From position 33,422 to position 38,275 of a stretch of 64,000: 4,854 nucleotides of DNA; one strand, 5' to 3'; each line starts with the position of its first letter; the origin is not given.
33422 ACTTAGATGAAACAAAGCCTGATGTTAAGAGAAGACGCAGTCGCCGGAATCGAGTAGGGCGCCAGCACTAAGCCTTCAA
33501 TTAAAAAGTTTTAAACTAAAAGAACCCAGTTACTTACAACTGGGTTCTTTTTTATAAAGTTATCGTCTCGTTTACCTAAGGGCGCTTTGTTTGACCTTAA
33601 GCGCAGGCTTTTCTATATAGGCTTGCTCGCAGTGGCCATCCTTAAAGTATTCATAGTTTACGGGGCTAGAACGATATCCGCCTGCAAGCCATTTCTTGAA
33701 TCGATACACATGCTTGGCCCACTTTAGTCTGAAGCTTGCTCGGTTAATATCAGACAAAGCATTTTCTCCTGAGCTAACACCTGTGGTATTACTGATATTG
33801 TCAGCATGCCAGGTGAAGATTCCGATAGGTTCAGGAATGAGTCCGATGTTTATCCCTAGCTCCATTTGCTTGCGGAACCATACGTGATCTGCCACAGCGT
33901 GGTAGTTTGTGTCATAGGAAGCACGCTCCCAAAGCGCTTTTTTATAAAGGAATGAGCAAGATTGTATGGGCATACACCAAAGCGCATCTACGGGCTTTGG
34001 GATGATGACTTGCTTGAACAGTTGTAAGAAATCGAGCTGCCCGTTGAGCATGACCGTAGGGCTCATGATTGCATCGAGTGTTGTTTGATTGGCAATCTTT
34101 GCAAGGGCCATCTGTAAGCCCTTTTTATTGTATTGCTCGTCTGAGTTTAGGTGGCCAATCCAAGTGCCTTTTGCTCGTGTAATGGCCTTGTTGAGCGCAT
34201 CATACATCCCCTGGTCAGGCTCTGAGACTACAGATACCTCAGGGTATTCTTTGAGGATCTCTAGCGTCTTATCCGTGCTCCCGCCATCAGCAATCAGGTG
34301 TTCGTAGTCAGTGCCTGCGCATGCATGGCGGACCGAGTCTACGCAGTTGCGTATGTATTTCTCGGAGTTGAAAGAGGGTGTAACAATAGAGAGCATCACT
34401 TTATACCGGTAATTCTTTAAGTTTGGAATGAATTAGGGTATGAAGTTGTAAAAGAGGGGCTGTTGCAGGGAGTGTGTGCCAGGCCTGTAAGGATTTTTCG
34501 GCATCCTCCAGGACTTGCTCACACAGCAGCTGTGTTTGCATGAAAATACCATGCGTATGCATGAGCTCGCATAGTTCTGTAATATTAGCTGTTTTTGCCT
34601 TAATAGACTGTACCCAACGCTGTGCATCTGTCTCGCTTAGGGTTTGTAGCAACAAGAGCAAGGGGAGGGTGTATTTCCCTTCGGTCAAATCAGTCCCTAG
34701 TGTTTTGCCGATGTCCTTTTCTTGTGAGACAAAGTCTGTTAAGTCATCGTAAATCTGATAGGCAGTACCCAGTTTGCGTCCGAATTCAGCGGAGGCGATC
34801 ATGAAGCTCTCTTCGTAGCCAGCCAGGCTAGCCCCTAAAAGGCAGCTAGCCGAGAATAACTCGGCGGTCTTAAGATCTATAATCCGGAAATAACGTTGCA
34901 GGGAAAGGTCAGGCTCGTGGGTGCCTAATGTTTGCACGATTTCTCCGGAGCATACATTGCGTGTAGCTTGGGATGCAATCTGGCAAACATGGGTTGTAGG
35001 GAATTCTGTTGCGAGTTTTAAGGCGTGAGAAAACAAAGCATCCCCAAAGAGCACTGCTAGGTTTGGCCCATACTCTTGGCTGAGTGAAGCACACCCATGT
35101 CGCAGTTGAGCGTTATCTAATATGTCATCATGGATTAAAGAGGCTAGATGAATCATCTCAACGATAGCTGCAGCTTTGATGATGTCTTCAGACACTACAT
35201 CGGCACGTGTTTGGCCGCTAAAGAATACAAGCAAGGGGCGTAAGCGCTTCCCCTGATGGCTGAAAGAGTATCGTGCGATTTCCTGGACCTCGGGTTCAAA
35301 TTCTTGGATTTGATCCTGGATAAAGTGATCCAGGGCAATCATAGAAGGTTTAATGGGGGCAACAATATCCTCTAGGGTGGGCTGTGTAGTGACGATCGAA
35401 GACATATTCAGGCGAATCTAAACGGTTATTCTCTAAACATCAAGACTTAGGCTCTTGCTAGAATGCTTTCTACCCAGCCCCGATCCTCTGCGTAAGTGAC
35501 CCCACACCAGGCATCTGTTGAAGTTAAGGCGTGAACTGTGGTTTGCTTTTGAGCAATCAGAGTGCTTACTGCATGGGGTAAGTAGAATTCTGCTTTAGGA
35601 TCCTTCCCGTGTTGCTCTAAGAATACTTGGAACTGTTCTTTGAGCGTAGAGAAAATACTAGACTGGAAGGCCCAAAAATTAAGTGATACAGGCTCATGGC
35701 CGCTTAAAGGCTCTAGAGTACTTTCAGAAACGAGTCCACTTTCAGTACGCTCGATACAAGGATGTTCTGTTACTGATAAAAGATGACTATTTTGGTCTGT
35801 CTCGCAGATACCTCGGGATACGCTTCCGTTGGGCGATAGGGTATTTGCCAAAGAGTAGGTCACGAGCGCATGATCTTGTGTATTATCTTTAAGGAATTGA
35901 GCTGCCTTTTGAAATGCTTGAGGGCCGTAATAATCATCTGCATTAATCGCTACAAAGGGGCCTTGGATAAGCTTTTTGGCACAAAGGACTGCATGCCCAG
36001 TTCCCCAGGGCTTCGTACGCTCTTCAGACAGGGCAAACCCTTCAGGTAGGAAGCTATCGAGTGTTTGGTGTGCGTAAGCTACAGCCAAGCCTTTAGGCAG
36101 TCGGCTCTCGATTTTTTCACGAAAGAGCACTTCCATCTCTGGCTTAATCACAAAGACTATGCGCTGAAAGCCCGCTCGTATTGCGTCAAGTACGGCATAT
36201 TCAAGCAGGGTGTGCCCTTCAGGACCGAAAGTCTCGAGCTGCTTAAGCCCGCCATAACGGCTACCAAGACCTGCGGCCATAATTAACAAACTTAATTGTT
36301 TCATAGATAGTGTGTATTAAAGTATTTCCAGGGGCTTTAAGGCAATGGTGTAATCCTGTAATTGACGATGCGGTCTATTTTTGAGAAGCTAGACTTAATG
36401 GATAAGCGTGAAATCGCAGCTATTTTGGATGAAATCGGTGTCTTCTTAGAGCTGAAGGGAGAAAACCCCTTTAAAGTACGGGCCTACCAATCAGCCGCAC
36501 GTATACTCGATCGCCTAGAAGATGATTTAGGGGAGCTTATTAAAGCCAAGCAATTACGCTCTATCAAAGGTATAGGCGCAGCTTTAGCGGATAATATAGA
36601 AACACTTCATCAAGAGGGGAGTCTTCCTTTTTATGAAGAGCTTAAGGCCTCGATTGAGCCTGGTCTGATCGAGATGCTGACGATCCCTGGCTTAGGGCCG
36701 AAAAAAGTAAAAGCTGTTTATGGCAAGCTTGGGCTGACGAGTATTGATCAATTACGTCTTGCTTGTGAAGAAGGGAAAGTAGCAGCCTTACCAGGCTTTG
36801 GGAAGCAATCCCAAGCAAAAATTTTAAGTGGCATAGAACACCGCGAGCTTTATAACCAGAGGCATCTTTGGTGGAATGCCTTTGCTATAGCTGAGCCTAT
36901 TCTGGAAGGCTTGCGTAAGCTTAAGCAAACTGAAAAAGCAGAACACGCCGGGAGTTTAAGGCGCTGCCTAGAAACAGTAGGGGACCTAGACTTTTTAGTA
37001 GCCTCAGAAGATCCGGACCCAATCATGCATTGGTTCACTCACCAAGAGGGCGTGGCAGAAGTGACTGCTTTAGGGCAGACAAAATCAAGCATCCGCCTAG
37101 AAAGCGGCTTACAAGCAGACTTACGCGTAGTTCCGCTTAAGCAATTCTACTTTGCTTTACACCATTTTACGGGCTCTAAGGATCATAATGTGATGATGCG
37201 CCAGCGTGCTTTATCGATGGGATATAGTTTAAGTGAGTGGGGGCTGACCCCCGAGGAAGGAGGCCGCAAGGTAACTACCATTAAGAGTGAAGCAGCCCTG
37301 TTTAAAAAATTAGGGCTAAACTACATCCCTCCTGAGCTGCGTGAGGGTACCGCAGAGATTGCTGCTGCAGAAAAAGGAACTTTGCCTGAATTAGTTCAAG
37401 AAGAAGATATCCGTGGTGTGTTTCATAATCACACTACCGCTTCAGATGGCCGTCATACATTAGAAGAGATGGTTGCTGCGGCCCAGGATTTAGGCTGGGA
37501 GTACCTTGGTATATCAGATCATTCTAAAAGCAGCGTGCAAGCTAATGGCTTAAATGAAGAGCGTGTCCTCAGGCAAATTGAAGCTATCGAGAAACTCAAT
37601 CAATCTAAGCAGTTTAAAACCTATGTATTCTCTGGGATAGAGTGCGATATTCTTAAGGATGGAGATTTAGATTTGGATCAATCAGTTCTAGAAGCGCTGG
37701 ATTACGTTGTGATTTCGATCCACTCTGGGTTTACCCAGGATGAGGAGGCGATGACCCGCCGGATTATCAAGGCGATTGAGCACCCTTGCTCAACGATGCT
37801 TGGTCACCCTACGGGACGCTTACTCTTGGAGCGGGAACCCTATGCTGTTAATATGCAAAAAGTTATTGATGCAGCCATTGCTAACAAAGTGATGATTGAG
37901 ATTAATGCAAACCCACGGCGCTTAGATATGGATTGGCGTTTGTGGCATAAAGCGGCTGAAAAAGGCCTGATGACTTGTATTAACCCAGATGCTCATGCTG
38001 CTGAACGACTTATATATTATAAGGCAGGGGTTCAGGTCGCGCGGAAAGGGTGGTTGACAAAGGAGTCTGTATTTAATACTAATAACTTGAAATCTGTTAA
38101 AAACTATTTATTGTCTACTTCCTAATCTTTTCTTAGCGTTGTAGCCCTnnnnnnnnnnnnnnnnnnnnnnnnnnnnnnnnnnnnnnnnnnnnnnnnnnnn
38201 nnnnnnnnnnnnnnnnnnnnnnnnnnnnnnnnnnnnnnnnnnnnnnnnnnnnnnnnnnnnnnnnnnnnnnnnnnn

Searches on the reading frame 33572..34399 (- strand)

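Call 62: search_protein_families(library=pfam, proteins=[window:33572-34399:-], max_evalue=0.01)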
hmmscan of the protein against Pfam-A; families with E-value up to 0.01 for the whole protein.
window:33572-34399:- (275 aa): 2 families
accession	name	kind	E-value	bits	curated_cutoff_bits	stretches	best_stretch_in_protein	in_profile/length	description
PF00535.33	Glycos_transf_2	-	1.4e-23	84.1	23.3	1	4-111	1-112/168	Glycosyl transferase family 2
PF13704.12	Glyco_tranf_2_4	-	0.00018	22.3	27.5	1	12-90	3-84/98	Glycosyl transferase family 2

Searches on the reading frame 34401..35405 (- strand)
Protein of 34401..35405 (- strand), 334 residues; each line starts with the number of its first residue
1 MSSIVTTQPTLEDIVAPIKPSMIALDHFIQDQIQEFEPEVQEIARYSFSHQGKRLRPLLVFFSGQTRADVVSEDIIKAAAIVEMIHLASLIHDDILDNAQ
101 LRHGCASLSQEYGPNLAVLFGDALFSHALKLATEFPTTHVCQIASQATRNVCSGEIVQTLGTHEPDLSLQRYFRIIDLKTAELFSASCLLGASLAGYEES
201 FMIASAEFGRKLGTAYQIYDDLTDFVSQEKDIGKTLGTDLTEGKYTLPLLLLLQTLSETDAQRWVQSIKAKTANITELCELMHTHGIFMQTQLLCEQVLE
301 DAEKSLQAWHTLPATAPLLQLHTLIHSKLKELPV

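Call 24: search_protein_families(library=pfam, proteins=[window:34401-35405:-], max_evalue=0.001)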
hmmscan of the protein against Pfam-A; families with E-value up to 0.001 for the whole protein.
window:34401-35405:- (334 aa): 1 family
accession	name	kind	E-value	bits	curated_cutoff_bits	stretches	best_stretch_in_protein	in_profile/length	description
PF00348.22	polyprenyl_synt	-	4.4e-63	213.3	27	1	38-280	2-246/251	Polyprenyl synthetase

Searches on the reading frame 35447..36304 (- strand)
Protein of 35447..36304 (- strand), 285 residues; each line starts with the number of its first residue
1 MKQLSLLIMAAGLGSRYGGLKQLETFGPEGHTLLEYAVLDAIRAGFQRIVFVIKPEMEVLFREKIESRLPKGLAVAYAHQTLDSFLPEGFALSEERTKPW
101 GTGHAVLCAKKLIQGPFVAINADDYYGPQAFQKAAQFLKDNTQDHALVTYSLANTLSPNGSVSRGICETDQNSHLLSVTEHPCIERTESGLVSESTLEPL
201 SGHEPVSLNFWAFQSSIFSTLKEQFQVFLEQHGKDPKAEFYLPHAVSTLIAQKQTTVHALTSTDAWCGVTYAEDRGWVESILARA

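Call 24: search_protein_families(library=pfam, proteins=[window:35447-36304:-], max_evalue=0.001)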
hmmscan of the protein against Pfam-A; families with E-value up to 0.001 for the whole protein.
window:35447-36304:- (285 aa): 2 families
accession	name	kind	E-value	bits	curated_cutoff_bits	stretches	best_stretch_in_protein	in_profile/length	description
PF00483.29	NTP_transferase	-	3.2e-08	33.9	21.2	1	7-203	3-170/245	Nucleotidyl transferase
PF12804.13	NTP_transf_3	-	4.8e-06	27.3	27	1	7-57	2-50/160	MobA-like NTP transferase domain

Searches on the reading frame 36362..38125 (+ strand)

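Call 24: search_protein_families(library=pfam, proteins=[window:36362-38125:+], max_evalue=0.001)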
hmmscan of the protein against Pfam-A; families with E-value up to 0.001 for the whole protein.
window:36362-38125:+ (587 aa): 4 families
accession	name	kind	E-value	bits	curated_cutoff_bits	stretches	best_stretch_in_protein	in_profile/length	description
PF14791.11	DNA_pol_B_thumb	-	7.5e-22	77.4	25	1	265-328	1-63/63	DNA polymerase beta thumb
PF14716.13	HHH_8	-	4.1e-17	62.8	30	1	13-87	1-72/73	Helix-hairpin-helix domain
PF02811.25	PHP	-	4.6e-10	40.5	26.4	1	354-516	2-163/164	PHP domain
PF14520.12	HHH_5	-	1e-09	39.1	27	1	104-156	3-53/57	Helix-hairpin-helix domain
